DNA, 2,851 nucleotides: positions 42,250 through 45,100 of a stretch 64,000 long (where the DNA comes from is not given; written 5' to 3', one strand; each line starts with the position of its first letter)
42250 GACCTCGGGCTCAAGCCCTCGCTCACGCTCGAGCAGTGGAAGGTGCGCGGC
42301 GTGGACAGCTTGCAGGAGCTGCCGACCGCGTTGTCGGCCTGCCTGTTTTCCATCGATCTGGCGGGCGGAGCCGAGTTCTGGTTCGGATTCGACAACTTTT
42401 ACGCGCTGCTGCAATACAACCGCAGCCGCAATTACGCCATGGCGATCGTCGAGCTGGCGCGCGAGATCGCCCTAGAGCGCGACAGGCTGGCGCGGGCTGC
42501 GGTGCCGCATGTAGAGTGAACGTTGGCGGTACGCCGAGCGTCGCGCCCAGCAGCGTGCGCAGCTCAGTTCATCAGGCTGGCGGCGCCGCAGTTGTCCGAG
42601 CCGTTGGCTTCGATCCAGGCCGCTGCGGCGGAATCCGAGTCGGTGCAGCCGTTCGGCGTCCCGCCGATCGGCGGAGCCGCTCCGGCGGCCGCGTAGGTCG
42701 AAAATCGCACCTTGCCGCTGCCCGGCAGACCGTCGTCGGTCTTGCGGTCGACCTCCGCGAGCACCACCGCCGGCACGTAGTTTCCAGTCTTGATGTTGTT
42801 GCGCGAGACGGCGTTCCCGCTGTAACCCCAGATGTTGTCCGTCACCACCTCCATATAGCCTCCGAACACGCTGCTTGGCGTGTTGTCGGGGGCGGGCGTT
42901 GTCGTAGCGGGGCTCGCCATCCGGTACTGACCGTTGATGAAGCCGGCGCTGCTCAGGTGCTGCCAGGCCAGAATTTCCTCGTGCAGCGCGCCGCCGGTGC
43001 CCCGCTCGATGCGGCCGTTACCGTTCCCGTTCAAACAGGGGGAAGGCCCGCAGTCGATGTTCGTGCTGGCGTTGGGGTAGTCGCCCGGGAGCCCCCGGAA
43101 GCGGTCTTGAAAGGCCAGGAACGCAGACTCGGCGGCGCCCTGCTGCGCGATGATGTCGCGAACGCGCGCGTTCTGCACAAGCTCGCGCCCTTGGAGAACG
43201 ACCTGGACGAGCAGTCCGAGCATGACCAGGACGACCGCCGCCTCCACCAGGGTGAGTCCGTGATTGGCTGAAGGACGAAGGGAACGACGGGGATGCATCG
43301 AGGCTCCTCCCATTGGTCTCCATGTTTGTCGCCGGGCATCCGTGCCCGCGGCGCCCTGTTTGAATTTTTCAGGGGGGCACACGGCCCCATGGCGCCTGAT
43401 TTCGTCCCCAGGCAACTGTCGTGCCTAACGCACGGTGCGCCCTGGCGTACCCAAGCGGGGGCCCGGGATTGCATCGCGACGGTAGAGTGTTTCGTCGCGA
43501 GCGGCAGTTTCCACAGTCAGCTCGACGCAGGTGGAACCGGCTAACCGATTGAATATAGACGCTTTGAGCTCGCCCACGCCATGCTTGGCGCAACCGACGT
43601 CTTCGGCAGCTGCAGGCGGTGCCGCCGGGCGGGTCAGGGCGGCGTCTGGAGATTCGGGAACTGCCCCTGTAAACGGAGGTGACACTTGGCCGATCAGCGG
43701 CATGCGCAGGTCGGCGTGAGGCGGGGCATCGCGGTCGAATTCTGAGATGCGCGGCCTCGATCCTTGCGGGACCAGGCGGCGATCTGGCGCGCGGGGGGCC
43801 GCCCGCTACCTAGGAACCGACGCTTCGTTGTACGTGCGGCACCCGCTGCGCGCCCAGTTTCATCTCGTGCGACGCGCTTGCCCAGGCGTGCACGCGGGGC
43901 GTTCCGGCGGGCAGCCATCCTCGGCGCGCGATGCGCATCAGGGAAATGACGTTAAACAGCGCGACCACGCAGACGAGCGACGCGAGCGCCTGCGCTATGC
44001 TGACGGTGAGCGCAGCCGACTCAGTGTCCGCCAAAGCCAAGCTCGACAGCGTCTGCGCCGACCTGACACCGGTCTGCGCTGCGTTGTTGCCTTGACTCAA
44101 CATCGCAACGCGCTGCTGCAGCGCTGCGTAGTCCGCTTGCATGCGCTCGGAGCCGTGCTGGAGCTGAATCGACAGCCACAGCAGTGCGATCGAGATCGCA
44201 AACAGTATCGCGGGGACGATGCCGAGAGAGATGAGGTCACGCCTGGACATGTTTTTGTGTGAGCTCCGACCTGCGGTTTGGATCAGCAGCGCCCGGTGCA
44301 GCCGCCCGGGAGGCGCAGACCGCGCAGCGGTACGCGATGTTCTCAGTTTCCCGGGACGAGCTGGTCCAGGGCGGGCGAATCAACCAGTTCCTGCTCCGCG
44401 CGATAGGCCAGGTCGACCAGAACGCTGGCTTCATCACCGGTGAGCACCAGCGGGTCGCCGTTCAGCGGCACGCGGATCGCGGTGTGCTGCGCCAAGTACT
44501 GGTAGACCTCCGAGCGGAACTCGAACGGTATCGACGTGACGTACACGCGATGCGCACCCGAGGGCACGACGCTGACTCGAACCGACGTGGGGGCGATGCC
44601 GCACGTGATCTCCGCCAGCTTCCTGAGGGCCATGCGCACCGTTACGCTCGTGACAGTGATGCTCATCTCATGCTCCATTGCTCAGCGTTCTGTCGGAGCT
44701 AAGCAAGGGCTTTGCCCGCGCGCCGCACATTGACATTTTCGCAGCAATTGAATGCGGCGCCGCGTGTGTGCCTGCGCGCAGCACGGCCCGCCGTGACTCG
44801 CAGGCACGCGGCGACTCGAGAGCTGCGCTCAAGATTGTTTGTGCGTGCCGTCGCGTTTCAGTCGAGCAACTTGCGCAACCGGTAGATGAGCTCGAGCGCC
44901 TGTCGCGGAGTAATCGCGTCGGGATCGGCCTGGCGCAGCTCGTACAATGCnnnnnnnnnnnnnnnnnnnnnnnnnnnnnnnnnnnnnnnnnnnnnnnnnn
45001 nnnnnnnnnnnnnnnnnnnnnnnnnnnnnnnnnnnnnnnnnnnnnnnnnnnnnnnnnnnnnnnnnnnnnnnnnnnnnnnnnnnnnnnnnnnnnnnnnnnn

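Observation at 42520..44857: Three-gene insert between mltB and mutS: sigma-54-driven large orphan pilin plus two unknown small proteins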

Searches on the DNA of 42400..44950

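Call 56: search_rna_families(source=window, start=42400, end=44950, threshold=evalue, max_evalue=1)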
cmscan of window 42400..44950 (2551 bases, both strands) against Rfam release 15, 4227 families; matches with E-value up to 1: 0.
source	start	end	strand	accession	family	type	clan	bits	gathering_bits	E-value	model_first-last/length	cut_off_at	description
